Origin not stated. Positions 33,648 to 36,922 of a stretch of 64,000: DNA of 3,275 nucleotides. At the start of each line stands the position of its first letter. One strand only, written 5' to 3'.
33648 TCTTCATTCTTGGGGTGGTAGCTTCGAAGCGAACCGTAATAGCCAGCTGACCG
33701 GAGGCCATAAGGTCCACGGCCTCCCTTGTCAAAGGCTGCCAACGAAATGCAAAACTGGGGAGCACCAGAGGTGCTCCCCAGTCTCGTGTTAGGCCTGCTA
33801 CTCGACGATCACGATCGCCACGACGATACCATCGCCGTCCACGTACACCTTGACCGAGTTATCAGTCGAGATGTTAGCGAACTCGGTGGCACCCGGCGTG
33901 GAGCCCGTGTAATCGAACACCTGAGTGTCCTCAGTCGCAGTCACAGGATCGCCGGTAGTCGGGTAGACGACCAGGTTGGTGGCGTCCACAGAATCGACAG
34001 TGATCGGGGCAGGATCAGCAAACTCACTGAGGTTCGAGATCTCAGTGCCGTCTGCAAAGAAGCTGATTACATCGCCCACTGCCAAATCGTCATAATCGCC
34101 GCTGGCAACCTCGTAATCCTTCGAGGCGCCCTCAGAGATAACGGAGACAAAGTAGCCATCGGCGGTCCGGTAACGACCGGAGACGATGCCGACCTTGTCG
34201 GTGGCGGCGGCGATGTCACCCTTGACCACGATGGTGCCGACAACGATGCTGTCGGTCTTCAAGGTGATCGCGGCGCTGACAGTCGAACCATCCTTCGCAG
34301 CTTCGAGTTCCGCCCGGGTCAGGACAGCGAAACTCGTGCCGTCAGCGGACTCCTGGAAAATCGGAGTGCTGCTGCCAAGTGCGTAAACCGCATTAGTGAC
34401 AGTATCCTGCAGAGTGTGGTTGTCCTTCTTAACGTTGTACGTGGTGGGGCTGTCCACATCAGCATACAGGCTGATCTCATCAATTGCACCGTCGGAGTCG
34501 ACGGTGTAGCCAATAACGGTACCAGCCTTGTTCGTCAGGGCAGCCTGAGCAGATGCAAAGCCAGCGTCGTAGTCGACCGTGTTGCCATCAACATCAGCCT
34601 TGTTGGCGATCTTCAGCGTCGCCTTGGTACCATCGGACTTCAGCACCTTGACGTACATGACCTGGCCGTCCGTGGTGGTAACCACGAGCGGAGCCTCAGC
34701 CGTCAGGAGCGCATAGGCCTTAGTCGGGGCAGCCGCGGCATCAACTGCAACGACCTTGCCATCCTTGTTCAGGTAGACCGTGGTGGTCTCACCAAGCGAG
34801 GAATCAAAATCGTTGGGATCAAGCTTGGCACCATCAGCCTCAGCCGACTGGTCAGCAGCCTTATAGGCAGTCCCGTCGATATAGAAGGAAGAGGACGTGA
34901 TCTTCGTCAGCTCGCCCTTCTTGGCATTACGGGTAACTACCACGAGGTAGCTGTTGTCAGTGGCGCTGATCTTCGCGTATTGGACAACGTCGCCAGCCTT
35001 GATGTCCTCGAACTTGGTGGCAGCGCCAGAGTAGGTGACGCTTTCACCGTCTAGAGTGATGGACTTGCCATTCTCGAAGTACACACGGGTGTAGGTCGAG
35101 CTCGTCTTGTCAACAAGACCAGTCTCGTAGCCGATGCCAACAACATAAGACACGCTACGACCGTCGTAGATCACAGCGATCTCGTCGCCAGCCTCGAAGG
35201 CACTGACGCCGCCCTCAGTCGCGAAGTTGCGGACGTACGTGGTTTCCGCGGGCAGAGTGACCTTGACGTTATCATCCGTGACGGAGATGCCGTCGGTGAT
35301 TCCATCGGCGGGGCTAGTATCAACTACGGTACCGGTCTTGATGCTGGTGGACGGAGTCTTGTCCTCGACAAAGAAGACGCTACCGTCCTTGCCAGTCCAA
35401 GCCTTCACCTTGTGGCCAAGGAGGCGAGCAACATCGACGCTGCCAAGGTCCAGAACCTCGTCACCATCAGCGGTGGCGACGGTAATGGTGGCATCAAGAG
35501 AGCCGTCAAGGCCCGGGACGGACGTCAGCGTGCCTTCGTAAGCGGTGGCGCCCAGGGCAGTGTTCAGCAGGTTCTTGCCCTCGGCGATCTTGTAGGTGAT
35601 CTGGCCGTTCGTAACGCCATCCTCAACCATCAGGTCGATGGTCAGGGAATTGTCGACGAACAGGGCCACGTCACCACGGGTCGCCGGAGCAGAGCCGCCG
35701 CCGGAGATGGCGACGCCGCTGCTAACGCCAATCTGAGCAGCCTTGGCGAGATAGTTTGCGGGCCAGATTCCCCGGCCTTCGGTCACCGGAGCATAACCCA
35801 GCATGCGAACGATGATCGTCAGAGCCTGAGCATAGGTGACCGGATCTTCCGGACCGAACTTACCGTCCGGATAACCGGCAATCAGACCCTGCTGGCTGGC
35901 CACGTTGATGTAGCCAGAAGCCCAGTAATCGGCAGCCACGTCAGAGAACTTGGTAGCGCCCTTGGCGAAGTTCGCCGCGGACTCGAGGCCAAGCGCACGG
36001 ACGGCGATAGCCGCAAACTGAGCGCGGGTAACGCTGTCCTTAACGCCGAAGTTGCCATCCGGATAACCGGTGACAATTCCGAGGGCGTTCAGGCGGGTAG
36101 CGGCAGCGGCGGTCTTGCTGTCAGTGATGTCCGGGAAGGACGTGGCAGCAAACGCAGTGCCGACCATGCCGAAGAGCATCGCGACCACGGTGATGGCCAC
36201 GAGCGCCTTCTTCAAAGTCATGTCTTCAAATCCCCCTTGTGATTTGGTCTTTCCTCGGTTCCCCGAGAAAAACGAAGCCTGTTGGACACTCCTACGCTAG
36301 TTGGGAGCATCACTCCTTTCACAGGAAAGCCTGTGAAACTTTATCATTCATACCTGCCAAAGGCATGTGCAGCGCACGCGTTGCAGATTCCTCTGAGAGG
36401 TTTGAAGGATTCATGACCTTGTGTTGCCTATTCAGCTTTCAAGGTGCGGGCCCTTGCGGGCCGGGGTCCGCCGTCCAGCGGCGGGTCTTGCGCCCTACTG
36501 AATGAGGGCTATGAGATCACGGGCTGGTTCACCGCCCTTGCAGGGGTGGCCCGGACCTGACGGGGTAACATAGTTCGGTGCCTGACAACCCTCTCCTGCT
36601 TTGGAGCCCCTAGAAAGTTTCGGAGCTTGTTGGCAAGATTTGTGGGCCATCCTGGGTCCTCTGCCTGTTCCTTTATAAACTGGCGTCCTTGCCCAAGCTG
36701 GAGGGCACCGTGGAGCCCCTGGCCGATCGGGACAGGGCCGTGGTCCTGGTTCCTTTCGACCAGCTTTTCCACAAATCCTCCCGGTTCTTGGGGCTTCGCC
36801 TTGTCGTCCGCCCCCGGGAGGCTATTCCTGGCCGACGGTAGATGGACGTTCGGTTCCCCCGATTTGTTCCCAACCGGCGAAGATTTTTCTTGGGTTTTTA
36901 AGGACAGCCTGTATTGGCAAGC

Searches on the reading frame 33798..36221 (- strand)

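Call 5: search_protein_families(library=pfam, max_evalue=1, proteins=[window:33798-36221:-])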
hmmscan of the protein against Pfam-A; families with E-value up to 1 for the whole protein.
window:33798-36221:- (807 aa): 3 families
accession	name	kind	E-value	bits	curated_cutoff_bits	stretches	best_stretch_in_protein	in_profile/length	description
PF00395.25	SLH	-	9.8e-24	83.5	20.8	2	91-133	1-43/44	S-layer homology domain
PF12671.13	Amidase_6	-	0.052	14.1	23.2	1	396-442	92-138/163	Putative amidase domain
PF03544.19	TonB_C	-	0.057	14.3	24.6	0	515-543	24-56/79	Gram-negative bacterial TonB protein C-terminal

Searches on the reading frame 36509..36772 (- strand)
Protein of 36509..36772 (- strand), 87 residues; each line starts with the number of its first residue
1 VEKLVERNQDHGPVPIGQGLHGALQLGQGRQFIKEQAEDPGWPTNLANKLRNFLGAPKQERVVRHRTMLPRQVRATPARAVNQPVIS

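Call 52: find_encoding_contigs(protein=window:36509-36772:-, flank=6000, max_places=10)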
Protein window:36509-36772:- (87 aa): 2 contigs read that carry it; 2 places shown.
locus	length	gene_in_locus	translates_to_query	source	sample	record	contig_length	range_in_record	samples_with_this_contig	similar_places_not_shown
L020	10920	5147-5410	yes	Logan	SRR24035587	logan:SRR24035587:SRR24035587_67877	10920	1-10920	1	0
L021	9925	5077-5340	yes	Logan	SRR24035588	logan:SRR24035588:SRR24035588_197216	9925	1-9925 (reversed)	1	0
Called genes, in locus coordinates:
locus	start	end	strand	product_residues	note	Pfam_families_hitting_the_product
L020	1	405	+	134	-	?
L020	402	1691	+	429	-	PF23750:RsgI_M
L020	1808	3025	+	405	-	PF09136:Glucodextran_B, PF00395:SLH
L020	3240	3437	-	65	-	-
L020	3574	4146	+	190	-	-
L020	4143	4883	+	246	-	PF00395:SLH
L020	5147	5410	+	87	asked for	-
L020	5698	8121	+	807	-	PF00395:SLH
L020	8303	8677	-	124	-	-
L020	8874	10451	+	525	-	PF25917:BSH_RND (faint), PF25984:BSH_YknX (faint), PF25954:Beta-barrel_RND_2, PF25990:Beta-barrel_YknX, PF26002:Beta-barrel_AprE (weak), PF25967:RND-MFP_C, PF25975:CzcB_C, PF25989:YknX_C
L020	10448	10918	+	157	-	?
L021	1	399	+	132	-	?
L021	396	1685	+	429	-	PF23750:RsgI_M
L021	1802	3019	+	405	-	PF09136:Glucodextran_B, PF00395:SLH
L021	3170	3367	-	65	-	-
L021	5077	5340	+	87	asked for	-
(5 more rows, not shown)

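Call 58: search_protein_families(library=ncbifam, max_evalue=0.1, proteins=[window:36509-36772:-])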
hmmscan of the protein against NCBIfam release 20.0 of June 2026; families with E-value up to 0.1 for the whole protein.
window:36509-36772:- (87 aa): 0 families

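Call 79: search_protein_families(library=phrogs, max_evalue=0.01, proteins=[window:36509-36772:-])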
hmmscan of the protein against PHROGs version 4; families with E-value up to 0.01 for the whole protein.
window:36509-36772:- (87 aa): 0 families
